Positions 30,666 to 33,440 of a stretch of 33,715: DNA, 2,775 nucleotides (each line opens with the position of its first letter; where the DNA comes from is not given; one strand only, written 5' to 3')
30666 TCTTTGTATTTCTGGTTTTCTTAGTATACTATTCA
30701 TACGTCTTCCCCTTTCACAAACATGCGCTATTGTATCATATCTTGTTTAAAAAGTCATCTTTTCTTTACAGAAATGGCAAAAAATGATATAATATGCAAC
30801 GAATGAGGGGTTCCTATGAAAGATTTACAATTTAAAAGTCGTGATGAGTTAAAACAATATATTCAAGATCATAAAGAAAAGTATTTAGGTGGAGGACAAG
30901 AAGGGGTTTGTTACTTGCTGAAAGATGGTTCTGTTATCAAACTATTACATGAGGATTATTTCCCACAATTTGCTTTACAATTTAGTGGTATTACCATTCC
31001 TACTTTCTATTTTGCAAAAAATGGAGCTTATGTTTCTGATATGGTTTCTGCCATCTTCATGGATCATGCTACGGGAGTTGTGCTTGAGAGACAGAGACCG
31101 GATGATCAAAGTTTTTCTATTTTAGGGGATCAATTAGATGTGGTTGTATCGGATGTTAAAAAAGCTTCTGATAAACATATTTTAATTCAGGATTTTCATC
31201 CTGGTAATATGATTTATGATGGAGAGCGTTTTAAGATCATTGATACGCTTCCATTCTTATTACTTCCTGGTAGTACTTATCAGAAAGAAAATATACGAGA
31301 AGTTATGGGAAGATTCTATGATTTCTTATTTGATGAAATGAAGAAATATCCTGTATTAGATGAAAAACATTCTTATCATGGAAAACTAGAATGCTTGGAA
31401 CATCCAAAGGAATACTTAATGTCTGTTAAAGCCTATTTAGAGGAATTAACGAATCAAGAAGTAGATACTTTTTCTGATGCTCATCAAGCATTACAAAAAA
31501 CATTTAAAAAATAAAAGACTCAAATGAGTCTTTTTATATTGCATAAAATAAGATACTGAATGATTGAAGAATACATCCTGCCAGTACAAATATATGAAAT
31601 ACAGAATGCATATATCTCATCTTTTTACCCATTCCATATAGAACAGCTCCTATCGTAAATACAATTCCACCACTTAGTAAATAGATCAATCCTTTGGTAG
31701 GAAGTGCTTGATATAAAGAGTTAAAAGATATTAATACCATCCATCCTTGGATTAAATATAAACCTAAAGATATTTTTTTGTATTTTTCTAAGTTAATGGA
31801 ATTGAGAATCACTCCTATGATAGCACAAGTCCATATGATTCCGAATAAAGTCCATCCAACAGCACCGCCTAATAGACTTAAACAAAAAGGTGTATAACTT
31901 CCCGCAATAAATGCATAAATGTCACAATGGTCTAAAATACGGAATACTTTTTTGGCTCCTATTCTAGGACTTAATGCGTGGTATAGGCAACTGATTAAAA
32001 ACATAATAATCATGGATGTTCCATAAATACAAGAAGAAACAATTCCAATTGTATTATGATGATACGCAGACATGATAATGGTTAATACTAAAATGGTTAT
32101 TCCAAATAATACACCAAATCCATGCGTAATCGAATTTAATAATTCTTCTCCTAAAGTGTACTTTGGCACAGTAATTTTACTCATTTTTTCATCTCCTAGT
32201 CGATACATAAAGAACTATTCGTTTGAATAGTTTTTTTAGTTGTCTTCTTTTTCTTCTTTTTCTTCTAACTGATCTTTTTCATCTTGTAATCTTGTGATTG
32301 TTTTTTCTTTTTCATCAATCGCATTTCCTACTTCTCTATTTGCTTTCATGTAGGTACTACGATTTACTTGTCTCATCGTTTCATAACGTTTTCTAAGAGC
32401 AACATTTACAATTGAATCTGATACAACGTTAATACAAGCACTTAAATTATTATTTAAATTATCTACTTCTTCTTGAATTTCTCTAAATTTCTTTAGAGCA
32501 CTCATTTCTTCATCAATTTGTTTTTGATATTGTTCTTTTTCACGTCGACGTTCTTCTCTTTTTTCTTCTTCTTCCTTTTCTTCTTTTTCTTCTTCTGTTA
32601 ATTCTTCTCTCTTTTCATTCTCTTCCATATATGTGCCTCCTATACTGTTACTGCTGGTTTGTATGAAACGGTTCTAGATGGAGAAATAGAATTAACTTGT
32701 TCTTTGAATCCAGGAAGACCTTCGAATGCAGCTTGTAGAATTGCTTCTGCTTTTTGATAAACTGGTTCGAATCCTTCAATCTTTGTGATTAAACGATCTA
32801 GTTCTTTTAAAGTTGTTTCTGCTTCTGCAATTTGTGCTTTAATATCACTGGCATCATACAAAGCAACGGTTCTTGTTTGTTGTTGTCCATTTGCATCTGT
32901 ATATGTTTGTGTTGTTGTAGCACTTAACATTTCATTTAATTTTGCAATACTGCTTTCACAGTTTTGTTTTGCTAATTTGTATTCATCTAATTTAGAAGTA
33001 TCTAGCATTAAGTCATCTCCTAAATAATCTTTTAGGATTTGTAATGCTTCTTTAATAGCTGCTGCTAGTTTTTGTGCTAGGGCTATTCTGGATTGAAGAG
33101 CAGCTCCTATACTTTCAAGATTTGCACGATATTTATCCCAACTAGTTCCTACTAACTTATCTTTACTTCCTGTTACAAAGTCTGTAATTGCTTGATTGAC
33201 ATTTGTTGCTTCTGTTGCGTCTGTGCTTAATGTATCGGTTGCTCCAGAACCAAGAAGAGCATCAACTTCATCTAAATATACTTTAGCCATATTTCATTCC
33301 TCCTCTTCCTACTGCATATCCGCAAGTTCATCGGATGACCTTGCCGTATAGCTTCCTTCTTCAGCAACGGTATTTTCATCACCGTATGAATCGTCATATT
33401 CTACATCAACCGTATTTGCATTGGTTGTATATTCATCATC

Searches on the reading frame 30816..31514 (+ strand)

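Call 76: search_protein_families(library=pfam, proteins=[window:30816-31514:+], max_evalue=0.001)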
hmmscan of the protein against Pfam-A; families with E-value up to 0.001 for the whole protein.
window:30816-31514:+ (232 aa): 1 family
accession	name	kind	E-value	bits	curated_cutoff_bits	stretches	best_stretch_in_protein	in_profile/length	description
PF18762.7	Kinase-PolyVal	-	4.5e-05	23.9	27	0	16-68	19-73/160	Serine/Threonine/Tyrosine Kinase found in polyvalent proteins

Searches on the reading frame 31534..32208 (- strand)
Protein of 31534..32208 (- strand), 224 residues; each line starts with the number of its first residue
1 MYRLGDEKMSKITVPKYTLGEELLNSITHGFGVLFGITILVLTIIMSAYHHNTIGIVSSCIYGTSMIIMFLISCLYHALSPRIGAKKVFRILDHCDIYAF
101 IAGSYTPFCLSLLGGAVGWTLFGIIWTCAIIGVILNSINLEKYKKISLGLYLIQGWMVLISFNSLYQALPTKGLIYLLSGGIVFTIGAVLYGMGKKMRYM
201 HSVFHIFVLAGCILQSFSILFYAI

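Call 76: search_protein_families(library=pfam, proteins=[window:31534-32208:-], max_evalue=0.001)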
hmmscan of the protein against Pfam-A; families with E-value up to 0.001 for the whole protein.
window:31534-32208:- (224 aa): 1 family
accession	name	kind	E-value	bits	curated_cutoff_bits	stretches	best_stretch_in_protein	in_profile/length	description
PF03006.26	HlyIII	-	4.2e-36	125.1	26.2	1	19-215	3-223/224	Haemolysin-III related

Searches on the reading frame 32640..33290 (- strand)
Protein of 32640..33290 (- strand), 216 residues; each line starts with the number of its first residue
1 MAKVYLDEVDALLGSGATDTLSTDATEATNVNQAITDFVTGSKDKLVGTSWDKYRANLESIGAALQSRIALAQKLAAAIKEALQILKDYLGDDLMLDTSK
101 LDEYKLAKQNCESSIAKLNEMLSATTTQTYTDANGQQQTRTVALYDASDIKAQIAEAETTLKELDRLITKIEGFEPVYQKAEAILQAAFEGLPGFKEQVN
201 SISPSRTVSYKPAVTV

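Call 76: search_protein_families(library=pfam, proteins=[window:32640-33290:-], max_evalue=0.001)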
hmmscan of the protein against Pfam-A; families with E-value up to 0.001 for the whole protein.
window:32640-33290:- (216 aa): 1 family
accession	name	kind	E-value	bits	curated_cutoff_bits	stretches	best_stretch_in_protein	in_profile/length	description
PF09141.16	Talin_middle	-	0.00013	22.5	25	1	64-205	4-138/161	Talin, middle domain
